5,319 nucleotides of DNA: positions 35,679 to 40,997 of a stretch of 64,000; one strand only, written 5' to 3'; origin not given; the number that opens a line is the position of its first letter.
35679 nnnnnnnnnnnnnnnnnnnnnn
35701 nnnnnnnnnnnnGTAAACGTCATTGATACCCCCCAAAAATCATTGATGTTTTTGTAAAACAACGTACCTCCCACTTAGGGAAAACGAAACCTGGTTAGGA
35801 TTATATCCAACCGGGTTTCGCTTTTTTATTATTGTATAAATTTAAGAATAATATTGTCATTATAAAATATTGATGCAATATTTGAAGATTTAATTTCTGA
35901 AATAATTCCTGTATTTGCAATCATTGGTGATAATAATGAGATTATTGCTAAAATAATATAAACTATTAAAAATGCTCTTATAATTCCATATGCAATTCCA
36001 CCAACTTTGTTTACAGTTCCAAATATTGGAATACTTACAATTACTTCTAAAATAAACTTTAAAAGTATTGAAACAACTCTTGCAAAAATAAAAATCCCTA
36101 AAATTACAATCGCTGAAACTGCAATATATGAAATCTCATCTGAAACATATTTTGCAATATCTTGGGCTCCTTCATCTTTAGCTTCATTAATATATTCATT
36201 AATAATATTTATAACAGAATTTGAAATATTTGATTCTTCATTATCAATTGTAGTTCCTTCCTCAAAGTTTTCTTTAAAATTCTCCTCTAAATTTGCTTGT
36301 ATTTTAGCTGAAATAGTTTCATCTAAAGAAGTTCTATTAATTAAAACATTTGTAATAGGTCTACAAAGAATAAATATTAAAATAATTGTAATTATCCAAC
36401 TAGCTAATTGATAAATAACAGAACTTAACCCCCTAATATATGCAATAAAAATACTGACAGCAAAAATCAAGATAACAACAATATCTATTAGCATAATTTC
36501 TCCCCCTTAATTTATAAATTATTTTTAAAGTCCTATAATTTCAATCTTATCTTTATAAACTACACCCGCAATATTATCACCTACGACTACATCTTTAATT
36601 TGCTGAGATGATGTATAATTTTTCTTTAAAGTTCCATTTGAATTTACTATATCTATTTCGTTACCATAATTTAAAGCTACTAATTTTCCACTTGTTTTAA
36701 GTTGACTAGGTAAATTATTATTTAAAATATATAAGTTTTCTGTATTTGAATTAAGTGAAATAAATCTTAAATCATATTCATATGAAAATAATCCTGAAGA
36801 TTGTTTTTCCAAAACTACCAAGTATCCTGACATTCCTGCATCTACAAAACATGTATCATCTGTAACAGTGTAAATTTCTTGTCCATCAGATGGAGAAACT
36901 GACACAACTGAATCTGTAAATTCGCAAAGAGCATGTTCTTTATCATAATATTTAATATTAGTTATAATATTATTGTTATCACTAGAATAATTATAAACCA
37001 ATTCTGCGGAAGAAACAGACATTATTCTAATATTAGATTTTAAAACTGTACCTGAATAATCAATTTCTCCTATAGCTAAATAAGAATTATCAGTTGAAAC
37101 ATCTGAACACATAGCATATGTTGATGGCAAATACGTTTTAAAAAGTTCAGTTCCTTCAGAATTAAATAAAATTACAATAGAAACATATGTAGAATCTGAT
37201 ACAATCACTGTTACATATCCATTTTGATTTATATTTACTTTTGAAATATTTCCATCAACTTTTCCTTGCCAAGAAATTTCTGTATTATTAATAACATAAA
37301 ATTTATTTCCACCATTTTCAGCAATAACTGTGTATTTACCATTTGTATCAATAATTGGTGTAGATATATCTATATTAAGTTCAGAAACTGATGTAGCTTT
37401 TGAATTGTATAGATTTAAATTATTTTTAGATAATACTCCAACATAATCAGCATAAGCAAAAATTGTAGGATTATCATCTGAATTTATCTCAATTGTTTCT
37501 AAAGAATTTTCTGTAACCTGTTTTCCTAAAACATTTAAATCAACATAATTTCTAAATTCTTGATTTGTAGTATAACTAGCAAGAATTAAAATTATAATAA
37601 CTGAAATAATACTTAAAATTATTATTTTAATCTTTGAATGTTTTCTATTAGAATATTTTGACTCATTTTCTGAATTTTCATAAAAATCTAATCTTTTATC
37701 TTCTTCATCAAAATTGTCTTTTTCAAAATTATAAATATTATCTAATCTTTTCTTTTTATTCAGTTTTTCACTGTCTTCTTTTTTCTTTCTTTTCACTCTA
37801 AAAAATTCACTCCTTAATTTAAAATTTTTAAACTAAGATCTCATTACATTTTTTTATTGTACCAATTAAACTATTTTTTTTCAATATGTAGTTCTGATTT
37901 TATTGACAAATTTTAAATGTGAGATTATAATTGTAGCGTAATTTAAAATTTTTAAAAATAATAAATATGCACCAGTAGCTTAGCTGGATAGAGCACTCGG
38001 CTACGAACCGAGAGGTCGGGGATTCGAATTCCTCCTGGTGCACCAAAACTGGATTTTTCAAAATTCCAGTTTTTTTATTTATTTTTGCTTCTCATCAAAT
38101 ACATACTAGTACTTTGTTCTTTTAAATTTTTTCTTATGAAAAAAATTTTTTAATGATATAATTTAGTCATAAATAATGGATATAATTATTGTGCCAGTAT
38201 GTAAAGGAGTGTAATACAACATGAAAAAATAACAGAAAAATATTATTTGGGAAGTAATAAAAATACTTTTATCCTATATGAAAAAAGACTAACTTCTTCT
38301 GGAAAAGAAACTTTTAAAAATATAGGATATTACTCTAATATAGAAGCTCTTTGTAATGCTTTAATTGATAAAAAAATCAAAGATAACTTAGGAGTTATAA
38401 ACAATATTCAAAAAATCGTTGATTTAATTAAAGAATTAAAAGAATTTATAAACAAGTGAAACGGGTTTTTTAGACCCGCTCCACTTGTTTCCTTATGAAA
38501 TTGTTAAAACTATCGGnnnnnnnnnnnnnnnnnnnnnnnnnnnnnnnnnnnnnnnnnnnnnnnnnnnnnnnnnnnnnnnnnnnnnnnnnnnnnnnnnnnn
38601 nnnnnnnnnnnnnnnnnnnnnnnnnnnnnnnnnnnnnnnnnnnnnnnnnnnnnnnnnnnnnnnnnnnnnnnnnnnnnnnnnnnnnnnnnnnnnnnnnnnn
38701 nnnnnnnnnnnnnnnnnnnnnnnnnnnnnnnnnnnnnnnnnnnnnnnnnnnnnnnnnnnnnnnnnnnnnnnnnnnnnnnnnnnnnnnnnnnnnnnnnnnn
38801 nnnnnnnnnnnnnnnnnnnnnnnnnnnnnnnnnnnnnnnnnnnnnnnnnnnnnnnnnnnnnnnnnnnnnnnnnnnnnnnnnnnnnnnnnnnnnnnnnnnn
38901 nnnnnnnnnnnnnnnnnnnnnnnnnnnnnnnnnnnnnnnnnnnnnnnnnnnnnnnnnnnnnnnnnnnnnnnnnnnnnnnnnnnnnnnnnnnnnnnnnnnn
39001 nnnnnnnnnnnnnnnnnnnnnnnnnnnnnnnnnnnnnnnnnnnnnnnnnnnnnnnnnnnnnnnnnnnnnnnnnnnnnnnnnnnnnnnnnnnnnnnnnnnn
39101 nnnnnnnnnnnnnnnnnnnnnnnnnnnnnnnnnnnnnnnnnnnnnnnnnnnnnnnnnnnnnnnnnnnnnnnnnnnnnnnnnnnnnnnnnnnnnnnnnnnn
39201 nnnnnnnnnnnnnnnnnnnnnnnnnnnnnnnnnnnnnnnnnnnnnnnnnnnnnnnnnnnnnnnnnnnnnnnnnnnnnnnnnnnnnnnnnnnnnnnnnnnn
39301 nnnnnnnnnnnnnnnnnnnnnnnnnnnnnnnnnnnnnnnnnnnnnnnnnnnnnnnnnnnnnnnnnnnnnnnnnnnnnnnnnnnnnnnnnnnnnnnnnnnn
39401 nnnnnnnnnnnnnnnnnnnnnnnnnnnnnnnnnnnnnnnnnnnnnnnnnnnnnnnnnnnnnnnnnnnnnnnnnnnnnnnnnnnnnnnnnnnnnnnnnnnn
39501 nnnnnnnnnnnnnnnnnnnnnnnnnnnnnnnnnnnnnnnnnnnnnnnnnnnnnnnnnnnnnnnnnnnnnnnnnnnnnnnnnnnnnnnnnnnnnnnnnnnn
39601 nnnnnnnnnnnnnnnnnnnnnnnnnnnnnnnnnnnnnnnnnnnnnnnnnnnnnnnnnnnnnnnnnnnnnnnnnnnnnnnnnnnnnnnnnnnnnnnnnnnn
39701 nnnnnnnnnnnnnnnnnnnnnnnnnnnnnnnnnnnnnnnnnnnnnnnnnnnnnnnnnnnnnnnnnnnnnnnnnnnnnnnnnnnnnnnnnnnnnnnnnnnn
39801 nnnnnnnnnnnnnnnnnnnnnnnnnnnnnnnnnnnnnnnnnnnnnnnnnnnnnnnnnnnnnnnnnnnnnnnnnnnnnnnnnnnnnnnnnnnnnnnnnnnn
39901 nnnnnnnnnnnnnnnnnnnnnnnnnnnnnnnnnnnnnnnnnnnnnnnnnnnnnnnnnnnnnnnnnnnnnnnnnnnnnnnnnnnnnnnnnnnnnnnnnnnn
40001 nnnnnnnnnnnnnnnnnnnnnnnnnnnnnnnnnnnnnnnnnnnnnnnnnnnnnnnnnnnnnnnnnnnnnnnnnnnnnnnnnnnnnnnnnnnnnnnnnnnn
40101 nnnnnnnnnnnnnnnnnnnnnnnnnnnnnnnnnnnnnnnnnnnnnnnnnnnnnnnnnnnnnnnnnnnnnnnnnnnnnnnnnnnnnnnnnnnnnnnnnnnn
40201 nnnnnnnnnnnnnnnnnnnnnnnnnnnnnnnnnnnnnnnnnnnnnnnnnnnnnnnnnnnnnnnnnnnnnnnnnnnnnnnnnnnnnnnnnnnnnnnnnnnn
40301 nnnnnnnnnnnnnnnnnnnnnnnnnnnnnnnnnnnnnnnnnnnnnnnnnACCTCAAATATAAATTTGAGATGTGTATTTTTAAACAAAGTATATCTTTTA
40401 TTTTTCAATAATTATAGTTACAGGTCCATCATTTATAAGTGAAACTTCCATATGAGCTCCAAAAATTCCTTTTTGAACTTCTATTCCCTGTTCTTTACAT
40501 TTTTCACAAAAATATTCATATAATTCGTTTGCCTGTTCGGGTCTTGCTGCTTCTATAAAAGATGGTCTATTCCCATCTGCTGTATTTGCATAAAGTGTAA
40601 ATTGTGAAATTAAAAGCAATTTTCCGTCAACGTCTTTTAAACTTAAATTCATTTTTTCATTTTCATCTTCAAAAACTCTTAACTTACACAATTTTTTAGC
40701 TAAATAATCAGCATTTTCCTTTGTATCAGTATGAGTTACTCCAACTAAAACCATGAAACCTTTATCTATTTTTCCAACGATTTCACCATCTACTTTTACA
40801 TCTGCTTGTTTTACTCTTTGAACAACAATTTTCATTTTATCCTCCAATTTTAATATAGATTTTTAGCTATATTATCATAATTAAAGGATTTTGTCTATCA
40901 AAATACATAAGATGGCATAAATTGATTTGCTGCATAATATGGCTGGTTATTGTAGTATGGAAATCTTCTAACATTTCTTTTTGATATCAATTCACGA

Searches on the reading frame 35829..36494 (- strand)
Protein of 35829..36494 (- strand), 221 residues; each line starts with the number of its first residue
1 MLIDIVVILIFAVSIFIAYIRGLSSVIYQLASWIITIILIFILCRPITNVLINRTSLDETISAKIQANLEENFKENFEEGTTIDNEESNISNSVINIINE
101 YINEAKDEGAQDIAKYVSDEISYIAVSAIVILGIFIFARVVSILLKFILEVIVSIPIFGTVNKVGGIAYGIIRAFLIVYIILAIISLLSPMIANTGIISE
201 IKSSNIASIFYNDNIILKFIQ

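Call 17: search_protein_families(library=pfam, max_evalue=0.001, proteins=[window:35829-36494:-])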
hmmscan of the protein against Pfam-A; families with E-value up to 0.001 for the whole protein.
window:35829-36494:- (221 aa): 1 family
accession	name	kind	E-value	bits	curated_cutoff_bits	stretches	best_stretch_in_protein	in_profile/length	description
PF02674.22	Colicin_V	-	1e-14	55.1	29.3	2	122-208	55-137/144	Colicin V production protein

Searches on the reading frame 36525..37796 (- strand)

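Call 17: search_protein_families(library=pfam, max_evalue=0.001, proteins=[window:36525-37796:-])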
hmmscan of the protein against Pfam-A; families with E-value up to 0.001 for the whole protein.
window:36525-37796:- (423 aa): 1 family
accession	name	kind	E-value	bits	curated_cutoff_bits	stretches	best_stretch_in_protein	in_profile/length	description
PF18975.6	DUF5711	-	2e-24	86.9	26.3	1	99-423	11-344/344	Family of unknown function (DUF5711)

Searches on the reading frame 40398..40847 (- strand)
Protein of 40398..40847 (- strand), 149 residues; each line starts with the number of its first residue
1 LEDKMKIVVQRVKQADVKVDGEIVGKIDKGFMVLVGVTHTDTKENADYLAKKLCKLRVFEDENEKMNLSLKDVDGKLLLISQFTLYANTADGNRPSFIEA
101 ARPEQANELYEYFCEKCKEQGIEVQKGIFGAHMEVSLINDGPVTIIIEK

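Call 17: search_protein_families(library=pfam, max_evalue=0.001, proteins=[window:40398-40847:-])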
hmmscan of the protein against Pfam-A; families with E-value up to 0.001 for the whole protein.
window:40398-40847:- (149 aa): 1 family
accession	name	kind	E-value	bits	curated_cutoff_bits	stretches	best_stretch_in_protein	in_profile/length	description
PF02580.21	Tyr_Deacylase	-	1.2e-63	214.2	25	1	6-148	1-144/144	D-Tyr-tRNA(Tyr) deacylase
